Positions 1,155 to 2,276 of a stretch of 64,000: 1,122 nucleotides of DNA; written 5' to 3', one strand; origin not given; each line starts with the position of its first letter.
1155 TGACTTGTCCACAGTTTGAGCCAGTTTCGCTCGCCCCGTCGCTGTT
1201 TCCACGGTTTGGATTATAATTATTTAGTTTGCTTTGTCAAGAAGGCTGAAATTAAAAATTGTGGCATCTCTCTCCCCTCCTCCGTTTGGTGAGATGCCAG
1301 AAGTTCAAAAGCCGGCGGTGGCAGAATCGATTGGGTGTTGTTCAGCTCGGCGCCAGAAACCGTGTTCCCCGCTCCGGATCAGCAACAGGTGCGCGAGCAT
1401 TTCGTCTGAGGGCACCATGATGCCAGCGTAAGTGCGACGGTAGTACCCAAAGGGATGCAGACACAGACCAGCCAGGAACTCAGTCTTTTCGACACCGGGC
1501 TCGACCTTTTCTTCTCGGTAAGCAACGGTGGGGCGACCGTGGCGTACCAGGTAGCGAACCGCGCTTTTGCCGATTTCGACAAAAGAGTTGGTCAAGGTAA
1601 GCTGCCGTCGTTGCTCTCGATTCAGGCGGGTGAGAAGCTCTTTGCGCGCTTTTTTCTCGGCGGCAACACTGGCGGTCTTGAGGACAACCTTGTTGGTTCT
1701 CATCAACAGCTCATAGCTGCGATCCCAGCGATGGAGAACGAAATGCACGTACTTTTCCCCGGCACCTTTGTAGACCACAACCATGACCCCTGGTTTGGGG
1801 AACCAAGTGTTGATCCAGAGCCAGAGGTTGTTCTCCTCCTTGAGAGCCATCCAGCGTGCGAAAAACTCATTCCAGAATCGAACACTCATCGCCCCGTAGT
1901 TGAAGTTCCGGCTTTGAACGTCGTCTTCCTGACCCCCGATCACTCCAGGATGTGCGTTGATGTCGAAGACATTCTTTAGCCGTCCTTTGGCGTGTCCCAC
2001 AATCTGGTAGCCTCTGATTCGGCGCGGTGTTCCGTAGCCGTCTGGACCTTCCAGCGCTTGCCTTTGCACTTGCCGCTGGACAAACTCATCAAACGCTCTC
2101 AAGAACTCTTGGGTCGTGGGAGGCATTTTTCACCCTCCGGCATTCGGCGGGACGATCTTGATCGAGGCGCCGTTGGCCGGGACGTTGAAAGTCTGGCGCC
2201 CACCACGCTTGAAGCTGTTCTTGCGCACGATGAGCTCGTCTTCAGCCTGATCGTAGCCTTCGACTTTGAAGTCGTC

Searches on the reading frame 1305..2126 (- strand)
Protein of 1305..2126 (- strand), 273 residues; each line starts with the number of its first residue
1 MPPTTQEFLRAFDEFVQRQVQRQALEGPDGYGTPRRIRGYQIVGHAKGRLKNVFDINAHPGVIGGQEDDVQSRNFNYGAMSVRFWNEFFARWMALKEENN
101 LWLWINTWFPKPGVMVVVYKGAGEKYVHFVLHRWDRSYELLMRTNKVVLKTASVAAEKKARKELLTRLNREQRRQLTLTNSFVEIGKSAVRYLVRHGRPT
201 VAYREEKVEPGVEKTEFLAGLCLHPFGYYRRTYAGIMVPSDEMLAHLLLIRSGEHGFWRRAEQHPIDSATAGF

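Call 56: search_protein_families(library=pfam, proteins=[window:1305-2126:-], max_evalue=0.001)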
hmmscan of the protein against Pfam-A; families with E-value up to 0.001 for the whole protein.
window:1305-2126:- (273 aa): 0 families

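Call 77: find_encoding_contigs(protein=window:1305-2126:-, flank=10000, max_places=3)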
Protein window:1305-2126:- (273 aa): 1 contig read that carries it; 1 place shown.
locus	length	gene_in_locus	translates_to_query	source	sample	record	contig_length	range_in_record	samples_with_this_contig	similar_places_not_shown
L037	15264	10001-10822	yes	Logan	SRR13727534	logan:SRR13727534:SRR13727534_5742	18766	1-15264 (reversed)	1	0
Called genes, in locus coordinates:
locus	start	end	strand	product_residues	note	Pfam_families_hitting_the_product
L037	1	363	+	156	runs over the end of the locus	PF02643:DUF192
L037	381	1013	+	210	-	PF01551:Peptidase_M23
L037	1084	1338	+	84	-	-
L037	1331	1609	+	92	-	PF09962:DUF2196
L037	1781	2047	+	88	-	PF00076:RRM_1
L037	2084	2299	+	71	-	-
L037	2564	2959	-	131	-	-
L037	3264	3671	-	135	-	-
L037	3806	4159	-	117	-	PF11964:SpoIIAA-like (weak)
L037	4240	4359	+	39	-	-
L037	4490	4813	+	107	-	-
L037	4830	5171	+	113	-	-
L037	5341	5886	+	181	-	PF04542:Sigma70_r2, PF08281:Sigma70_r4_2, PF04545:Sigma70_r4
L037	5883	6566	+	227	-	PF18915:DUF5667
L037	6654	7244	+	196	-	-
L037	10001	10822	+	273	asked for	-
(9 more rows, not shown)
